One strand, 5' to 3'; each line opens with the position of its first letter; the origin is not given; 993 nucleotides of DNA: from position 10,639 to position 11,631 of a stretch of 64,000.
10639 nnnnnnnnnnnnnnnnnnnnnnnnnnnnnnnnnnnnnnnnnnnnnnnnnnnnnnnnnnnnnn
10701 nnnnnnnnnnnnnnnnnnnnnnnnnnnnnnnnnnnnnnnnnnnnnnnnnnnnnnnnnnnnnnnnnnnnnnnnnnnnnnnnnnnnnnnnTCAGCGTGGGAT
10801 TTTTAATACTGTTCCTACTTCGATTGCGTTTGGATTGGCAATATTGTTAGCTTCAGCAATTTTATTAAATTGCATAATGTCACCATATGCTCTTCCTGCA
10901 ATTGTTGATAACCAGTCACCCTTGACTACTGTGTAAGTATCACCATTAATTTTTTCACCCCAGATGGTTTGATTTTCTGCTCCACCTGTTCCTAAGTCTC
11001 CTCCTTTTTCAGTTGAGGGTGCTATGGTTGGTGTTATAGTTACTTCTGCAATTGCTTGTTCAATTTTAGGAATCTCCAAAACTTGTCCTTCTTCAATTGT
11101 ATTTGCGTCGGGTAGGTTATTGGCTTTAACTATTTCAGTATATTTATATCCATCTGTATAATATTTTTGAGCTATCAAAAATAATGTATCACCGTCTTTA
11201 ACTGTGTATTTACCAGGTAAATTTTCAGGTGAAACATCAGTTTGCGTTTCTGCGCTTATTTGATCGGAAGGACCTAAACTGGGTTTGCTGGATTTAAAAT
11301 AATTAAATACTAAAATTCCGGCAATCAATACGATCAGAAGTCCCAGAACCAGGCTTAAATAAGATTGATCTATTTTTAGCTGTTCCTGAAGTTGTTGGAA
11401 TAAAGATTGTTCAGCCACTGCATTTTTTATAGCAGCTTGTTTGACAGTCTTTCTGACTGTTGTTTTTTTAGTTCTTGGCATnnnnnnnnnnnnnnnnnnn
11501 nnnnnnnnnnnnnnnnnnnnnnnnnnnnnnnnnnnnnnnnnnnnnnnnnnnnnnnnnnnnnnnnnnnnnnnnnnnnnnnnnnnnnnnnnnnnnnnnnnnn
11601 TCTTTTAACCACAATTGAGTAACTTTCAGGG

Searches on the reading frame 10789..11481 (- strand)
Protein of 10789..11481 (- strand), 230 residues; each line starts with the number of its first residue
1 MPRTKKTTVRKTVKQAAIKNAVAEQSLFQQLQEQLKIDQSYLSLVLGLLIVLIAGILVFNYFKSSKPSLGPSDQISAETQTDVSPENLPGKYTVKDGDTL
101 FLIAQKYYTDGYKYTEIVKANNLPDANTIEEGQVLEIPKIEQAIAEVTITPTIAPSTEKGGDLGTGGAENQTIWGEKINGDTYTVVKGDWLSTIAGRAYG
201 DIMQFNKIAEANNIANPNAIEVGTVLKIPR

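Call 75: find_related_loci(query=window:10789-11481:-, collection=metagenome_contigs, flank=10000)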
Query window:10789-11481:- (230 aa) in metagenome_contigs; peptide patterns used: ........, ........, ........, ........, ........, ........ (x = any residue, [..] = any of these).
525 stretches matched a pattern; 6 encode a relative of the query (tblastn E <= 1e-3); 6 distinct loci.
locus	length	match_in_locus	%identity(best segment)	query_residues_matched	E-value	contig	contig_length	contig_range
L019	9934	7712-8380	70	1-230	3e-93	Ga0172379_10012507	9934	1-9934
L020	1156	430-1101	63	1-230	1e-79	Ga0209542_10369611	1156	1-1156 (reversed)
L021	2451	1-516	60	44-230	4e-73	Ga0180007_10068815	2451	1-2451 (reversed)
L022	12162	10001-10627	55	38-230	1e-69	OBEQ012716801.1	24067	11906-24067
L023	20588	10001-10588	58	21-230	2e-59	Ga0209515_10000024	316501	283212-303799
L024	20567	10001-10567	53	26-230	5e-54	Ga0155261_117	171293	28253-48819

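Call 81: search_protein_families(library=pfam, proteins=[L024:11185-11850:-, L024:12262-13098:-, L024:13237-14160:-, L024:14327-14665:+, L024:14655-15134:+, L024:15180-16082:+, L024:16047-17390:-, L024:10595-11044:+, L024:17539-18270:+, L023:10869-11612:+], max_evalue=0.01)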
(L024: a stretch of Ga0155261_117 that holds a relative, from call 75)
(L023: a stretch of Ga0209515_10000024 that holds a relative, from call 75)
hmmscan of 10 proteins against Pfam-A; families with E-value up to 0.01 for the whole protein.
L024:11185-11850:- (221 aa): 1 family
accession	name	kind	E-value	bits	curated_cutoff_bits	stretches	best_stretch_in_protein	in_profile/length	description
PF08843.17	AbiEii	-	2.5e-19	70.6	22.5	1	23-193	11-212/238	Nucleotidyl transferase AbiEii toxin, Type IV TA system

L024:12262-13098:- (278 aa): 2 families
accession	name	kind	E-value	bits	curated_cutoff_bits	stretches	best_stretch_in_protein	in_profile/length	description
PF13365.12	Trypsin_2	-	2.2e-12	48.3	27.6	1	64-244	1-144/144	Trypsin-like peptidase domain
PF00089.32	Trypsin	-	0.00051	20.4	20.6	1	65-244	28-194/220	Trypsin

L024:13237-14160:- (307 aa): 0 families

L024:14327-14665:+ (112 aa): 0 families

L024:14655-15134:+ (159 aa): 1 family
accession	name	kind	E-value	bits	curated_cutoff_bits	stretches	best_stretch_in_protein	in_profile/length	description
PF18931.5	DUF5680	-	1.2e-20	74.2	25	1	53-158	1-104/104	Domain of unknown function (DUF5680)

L024:15180-16082:+ (300 aa): 0 families

L024:16047-17390:- (447 aa): 2 families
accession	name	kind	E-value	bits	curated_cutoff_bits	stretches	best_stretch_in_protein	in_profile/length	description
PF08245.18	Mur_ligase_M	-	1.5e-11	45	24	1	55-282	2-199/200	Mur ligase middle domain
PF02875.26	Mur_ligase_C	-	1.2e-10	42.7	28.4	1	310-420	1-111/127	Mur ligase, glutamate ligase domain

L024:10595-11044:+ (149 aa): 1 family
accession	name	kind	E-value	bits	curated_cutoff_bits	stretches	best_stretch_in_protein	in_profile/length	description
PF00293.34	NUDIX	-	0.0018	18.7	21.1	1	13-118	6-118/134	NUDIX domain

L024:17539-18270:+ (243 aa): 7 families
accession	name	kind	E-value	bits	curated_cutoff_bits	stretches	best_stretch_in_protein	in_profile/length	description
PF09136.16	Glucodextran_B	-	7.5e-22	77.5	27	1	161-239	1-79/83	Glucodextranase, domain B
PF17936.7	Big_6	-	8.1e-08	32.8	27.6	1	171-236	7-77/83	Bacterial Ig domain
PF19077.6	Big_13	-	2.6e-07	31.5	27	1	174-236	24-94/102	Bacterial Ig-like domain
PF17957.7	Big_7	-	0.0007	20.6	24.1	1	161-223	1-70/70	Bacterial Ig domain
PF13750.12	Big_3_3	-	0.0019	18.3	27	0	216-243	120-148/157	Bacterial Ig-like domain (group 3)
PF17963.7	Big_9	-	0.0022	19.3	23.6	1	180-236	20-85/89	Bacterial Ig domain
PF12733.13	Cadherin-like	-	0.0022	18.9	24.2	0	155-236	10-81/89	Cadherin-like beta sandwich domain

L023:10869-11612:+ (247 aa): 6 families
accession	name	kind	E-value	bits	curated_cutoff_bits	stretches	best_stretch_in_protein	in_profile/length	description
PF09136.16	Glucodextran_B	-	3.8e-14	52.8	27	1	162-241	1-78/83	Glucodextranase, domain B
PF19077.6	Big_13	-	0.00047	21.1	27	1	185-238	32-93/102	Bacterial Ig-like domain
PF13750.12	Big_3_3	-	0.0005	20.2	27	0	218-246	119-148/157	Bacterial Ig-like domain (group 3)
PF17957.7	Big_7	-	0.0017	19.4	24.1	0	162-225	1-69/70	Bacterial Ig domain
PF12733.13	Cadherin-like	-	0.002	18.9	24.2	0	181-237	28-80/89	Cadherin-like beta sandwich domain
PF17936.7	Big_6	-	0.0089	16.7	27.6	0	179-237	12-75/83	Bacterial Ig domain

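Call 85: search_protein_families(library=ncbifam, proteins=[L024:13237-14160:-, L024:15180-16082:+], max_evalue=1)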
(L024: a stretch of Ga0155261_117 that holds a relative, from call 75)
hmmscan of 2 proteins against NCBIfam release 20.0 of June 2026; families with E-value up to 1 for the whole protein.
L024:13237-14160:- (307 aa): 0 families

L024:15180-16082:+ (300 aa): 0 families
